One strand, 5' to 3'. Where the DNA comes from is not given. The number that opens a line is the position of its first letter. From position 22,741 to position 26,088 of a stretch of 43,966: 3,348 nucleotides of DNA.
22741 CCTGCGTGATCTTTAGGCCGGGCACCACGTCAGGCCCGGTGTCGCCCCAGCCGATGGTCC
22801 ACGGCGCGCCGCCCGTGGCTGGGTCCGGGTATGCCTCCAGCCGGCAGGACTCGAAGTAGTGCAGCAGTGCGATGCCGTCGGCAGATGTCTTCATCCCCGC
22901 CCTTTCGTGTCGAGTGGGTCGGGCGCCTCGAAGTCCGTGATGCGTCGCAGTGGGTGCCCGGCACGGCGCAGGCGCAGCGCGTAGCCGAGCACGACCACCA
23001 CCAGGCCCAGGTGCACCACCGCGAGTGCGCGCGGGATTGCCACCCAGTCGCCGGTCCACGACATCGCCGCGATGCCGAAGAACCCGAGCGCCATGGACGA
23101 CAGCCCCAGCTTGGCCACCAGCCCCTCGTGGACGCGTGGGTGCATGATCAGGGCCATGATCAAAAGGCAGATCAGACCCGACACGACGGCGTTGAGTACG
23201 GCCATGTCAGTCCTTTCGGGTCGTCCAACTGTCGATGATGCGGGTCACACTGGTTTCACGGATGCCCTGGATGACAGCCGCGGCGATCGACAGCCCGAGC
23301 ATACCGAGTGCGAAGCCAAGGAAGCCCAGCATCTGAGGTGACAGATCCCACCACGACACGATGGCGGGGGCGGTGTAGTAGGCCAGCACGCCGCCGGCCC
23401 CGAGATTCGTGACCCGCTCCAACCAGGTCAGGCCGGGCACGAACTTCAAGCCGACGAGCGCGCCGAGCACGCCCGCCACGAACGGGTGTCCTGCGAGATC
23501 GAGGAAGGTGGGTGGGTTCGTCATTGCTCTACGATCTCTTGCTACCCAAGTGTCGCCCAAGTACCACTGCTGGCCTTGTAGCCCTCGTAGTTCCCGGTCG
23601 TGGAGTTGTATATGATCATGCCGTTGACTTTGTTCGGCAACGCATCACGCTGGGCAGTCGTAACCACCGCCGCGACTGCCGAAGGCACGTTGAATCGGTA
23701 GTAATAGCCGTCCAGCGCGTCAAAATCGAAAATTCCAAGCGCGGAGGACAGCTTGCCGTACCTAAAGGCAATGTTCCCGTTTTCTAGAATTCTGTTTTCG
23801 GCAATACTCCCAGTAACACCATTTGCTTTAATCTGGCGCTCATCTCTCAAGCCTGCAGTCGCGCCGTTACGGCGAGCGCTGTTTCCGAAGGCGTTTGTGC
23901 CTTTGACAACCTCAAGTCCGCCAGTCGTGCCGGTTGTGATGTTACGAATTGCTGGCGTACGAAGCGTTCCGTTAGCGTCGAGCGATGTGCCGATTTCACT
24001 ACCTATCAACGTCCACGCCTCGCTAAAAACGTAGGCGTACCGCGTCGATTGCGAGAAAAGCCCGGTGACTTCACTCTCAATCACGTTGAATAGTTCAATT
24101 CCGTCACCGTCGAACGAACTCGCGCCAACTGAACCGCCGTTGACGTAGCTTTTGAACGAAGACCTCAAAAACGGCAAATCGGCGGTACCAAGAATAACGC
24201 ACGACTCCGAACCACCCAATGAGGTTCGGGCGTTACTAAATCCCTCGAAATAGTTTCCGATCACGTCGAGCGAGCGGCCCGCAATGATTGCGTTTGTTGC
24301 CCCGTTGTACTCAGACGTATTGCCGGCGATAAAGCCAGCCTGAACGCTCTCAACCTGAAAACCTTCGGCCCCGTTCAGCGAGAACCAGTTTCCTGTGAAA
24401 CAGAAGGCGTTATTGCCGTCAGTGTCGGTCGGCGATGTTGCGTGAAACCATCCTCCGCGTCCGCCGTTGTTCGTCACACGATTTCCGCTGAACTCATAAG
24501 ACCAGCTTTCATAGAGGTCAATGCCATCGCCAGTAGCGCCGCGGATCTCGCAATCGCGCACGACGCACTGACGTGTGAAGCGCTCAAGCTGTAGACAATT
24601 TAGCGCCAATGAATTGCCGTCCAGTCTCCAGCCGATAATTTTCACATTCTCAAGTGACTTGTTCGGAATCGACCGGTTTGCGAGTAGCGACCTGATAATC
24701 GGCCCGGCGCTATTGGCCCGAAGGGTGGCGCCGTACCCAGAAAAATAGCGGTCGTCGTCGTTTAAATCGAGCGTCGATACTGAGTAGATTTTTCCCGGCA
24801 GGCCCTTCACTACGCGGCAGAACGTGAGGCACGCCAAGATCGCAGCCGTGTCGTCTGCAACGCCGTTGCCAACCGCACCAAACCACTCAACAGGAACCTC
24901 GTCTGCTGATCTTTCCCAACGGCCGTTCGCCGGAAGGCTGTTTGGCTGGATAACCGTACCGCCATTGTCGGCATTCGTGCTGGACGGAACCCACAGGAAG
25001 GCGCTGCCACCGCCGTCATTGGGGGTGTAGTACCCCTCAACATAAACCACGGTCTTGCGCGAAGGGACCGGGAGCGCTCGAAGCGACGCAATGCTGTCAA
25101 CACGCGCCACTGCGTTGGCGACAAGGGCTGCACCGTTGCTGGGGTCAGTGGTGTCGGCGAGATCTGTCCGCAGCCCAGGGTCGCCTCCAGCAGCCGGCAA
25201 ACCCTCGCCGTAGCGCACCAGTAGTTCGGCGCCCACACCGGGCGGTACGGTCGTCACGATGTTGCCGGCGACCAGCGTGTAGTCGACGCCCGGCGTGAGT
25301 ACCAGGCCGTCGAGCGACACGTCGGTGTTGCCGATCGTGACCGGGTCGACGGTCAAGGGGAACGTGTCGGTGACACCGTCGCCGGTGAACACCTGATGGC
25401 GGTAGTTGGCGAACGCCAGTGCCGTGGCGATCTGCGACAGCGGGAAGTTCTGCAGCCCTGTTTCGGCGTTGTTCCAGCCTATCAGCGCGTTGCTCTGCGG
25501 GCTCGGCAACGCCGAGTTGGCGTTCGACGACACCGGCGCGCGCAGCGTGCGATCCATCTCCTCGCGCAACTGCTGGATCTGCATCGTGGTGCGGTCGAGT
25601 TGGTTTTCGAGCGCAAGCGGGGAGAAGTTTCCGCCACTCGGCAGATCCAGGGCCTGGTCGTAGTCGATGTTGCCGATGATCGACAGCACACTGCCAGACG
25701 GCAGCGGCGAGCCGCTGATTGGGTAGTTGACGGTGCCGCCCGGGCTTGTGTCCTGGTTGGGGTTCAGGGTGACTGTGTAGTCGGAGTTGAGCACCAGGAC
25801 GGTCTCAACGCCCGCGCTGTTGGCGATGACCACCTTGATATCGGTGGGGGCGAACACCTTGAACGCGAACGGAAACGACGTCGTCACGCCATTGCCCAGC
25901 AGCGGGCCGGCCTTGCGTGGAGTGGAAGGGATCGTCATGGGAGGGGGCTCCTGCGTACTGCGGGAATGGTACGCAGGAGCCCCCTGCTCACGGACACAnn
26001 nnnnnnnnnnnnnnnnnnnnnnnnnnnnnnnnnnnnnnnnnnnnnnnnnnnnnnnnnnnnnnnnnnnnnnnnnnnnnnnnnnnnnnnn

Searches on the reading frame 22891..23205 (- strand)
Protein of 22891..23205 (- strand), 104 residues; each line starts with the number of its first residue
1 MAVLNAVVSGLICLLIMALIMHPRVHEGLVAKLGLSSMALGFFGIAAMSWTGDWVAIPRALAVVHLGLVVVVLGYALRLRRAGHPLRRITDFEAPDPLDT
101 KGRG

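Call 56: search_protein_families(library=phrogs, proteins=[window:22891-23205:-], max_evalue=0.001)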
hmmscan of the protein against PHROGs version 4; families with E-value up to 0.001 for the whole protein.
window:22891-23205:- (104 aa): 0 families

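Call 86: search_protein_families(library=pfam, proteins=[window:22891-23205:-], max_evalue=0.05)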
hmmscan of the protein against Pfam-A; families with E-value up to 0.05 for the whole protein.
window:22891-23205:- (104 aa): 1 family
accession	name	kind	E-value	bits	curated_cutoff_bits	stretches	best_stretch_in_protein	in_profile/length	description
PF24334.1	DUF7502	-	0.0069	16.2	27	1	2-82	16-96/281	Family of unknown function (DUF7502)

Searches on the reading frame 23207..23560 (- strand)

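Call 56: search_protein_families(library=phrogs, proteins=[window:23207-23560:-], max_evalue=0.001)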
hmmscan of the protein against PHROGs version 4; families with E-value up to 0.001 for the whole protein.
window:23207-23560:- (117 aa): 2 families
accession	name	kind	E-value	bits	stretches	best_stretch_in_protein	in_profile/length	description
phrog_2359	-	lysis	3.3e-18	66.5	1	25-109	14-100/110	holin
phrog_13918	-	unknown function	1.7e-06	29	1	25-102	11-95/108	-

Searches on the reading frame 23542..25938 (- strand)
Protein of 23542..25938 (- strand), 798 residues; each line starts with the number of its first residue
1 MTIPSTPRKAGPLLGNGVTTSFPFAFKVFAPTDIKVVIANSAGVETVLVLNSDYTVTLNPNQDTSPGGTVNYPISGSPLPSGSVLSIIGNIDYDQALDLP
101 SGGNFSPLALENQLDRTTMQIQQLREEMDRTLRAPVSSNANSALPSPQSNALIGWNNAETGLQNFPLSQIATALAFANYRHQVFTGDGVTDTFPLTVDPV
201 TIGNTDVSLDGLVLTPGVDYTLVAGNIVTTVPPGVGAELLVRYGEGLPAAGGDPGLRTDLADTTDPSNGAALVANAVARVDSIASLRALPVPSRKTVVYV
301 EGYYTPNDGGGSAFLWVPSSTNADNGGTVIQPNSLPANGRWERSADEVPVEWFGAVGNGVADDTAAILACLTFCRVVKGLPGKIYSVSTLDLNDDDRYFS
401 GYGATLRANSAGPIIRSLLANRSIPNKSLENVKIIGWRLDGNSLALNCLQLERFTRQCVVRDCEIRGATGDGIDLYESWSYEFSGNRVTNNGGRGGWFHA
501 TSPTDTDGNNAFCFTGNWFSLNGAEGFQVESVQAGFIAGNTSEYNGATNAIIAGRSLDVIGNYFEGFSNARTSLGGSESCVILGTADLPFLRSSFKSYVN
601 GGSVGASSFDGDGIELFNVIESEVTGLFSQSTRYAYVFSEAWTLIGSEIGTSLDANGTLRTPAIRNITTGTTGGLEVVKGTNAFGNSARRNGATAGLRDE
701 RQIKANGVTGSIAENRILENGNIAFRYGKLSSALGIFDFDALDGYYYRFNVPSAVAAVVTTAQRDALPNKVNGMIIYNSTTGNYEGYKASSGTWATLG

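Call 56: search_protein_families(library=phrogs, proteins=[window:23542-25938:-], max_evalue=0.001)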
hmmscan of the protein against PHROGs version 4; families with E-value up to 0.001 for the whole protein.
window:23542-25938:- (798 aa): 20 families
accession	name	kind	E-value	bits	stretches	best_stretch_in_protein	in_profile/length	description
phrog_1640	-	tail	2e-26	94.3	1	15-137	14-130/765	tail protein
phrog_13893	-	tail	4.2e-26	92.5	1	14-135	13-128/648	tail protein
phrog_19253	-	unknown function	1.8e-24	87.2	1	88-367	60-329/806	-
phrog_4250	-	tail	6.3e-17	62.2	1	273-393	145-273/786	EPS depolymerase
phrog_1171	-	tail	4e-16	59.6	1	15-375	14-222/954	tail spike protein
phrog_38237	-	unknown function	5.4e-15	55.7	1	13-136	12-129/697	-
phrog_30017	-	unknown function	6.7e-14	51.8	1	15-139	14-131/1025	-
phrog_36601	-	tail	6.8e-14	52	1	13-136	26-143/1084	tail fiber protein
phrog_32960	-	unknown function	7.1e-14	52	1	13-138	12-131/762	-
phrog_8649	-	unknown function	1e-11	45.2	1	14-136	13-129/743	-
phrog_17640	-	tail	2.3e-11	44.6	1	277-369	79-169/431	tail fiber protein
phrog_17220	-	unknown function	2.5e-11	43.6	1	13-138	12-131/868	-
phrog_5662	-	tail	3.4e-11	43.2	1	14-134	13-127/729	tail fiber protein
phrog_7173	-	tail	6.8e-11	42.7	1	297-405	166-273/626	tail spike protein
phrog_36697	-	unknown function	4.1e-08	33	1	258-375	180-294/817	-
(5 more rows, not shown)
